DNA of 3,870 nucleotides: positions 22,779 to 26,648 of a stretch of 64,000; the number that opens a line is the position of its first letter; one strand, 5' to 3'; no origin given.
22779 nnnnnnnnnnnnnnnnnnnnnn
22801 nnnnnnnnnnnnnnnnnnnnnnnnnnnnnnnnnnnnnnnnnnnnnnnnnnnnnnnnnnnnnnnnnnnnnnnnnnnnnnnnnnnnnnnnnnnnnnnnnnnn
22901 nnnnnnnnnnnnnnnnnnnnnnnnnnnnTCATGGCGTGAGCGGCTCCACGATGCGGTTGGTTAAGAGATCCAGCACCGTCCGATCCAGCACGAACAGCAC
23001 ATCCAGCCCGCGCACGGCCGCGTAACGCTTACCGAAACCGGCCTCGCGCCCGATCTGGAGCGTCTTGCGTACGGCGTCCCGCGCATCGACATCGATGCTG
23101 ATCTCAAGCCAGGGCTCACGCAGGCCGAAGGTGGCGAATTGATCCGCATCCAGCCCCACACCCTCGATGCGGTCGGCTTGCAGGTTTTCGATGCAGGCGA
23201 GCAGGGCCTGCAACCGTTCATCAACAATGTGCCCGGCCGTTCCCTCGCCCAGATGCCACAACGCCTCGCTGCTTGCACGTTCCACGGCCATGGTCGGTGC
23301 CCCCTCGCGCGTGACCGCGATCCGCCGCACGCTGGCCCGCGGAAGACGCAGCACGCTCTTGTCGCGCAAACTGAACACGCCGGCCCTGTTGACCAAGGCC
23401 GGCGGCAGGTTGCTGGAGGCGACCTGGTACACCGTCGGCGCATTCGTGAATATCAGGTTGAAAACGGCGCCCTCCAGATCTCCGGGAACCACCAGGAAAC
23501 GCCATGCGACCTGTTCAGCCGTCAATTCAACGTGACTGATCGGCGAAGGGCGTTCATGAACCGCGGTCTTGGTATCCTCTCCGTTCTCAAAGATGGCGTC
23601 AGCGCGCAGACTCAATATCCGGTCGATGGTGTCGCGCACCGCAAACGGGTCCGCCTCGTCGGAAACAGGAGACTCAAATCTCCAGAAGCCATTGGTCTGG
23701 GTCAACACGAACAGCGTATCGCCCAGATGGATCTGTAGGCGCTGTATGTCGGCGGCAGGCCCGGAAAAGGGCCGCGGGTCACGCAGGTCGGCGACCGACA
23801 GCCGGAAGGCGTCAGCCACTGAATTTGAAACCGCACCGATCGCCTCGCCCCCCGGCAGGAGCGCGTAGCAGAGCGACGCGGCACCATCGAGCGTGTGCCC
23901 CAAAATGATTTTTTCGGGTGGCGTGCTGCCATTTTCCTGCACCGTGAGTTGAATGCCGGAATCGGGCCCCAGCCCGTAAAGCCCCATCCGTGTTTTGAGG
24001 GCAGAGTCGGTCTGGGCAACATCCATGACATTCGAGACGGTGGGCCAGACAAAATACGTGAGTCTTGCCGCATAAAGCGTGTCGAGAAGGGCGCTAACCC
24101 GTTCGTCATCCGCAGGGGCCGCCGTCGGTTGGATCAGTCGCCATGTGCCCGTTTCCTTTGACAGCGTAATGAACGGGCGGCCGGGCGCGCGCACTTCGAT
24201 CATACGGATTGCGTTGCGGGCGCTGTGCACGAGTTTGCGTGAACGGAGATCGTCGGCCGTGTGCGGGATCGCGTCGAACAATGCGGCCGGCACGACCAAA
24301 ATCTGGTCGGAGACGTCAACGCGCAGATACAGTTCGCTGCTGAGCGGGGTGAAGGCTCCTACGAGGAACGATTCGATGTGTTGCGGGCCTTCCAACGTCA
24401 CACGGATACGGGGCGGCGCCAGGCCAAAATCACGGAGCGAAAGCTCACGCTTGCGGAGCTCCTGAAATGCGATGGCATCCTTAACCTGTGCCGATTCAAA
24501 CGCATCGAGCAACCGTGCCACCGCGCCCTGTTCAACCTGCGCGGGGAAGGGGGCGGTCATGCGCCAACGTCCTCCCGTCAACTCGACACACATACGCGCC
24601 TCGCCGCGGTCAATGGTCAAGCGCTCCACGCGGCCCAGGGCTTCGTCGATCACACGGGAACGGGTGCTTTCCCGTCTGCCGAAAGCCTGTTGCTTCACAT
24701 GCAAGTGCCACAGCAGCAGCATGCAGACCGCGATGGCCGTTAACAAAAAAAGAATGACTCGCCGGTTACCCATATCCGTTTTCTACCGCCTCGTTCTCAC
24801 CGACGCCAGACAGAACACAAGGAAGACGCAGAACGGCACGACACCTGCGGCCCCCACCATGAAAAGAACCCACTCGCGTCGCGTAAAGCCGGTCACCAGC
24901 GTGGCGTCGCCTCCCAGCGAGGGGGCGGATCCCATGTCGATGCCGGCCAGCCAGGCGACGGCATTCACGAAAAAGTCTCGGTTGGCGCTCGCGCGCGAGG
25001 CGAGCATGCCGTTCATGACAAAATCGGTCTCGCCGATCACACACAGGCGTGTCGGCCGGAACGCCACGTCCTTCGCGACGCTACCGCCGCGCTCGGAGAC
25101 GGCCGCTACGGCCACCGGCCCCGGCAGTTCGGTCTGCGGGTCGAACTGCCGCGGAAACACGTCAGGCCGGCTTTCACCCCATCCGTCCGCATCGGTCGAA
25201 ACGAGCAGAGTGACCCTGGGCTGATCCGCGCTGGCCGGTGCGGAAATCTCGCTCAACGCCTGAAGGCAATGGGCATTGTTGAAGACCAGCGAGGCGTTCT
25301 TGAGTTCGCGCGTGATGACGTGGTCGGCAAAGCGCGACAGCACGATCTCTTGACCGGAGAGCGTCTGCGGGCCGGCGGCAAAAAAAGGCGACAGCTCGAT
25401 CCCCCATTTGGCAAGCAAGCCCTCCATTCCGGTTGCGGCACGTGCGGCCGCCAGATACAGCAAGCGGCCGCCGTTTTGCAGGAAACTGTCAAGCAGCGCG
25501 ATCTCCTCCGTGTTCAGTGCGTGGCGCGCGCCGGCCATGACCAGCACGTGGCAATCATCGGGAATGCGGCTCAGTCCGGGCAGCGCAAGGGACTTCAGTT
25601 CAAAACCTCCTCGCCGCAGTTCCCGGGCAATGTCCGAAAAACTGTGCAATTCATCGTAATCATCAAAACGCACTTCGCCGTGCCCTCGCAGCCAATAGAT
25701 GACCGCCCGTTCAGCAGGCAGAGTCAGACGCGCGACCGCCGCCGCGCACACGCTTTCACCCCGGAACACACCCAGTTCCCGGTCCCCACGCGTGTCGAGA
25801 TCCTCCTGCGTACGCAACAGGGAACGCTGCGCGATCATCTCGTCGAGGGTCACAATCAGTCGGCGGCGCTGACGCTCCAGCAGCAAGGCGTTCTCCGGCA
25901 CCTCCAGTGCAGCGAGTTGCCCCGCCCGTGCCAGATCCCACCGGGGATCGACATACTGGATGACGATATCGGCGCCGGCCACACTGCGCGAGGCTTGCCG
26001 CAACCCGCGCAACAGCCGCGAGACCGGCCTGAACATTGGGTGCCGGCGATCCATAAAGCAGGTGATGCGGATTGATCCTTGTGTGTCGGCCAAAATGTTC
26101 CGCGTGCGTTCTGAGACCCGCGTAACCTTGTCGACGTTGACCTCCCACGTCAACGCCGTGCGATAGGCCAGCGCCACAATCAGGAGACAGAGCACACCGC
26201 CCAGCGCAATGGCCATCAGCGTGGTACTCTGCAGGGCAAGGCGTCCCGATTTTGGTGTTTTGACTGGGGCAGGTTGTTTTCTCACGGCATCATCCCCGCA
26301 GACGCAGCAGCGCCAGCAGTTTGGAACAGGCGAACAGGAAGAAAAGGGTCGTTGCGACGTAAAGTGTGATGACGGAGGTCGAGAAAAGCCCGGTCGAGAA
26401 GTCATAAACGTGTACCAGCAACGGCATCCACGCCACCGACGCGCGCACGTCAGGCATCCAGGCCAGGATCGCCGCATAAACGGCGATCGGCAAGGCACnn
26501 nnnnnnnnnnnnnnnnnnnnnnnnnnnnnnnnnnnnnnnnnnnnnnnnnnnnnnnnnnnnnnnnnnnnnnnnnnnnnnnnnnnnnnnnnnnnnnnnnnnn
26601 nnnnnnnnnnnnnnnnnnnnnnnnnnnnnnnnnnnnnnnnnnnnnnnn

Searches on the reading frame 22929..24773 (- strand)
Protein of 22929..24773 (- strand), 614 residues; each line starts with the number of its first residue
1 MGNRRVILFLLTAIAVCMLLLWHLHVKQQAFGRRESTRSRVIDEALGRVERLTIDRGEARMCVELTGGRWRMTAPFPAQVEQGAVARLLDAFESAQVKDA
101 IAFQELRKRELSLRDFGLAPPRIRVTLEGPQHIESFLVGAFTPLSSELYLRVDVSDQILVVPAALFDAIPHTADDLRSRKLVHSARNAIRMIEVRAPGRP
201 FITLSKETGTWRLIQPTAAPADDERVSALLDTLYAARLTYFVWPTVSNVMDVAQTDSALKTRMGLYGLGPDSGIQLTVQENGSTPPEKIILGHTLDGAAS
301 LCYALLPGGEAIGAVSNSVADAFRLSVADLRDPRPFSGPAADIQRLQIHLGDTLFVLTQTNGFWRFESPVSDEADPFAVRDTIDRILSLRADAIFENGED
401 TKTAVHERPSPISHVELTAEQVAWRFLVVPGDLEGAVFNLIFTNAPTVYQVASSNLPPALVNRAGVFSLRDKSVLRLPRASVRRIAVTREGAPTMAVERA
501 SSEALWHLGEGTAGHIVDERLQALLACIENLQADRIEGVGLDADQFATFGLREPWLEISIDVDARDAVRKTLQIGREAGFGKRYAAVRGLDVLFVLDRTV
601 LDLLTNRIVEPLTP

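Call 11: search_protein_families(library=pfam, proteins=[window:22929-24773:-], max_evalue=0.0001)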
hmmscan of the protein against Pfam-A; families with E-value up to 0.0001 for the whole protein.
window:22929-24773:- (614 aa): 1 family
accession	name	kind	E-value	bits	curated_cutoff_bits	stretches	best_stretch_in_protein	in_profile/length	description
PF14238.11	DUF4340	-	2.8e-38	132.4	25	2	70-242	1-168/183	Domain of unknown function (DUF4340)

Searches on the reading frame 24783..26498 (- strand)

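Call 11: search_protein_families(library=pfam, proteins=[window:24783-26498:-], max_evalue=0.0001)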
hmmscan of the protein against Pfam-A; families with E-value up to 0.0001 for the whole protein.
window:24783-26498:- (571 aa): 1 family
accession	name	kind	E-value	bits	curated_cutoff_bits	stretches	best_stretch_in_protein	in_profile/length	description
PF09822.16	ABC_transp_aux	-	3.1e-20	73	34.7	1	266-513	3-288/288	ABC-type uncharacterized transport system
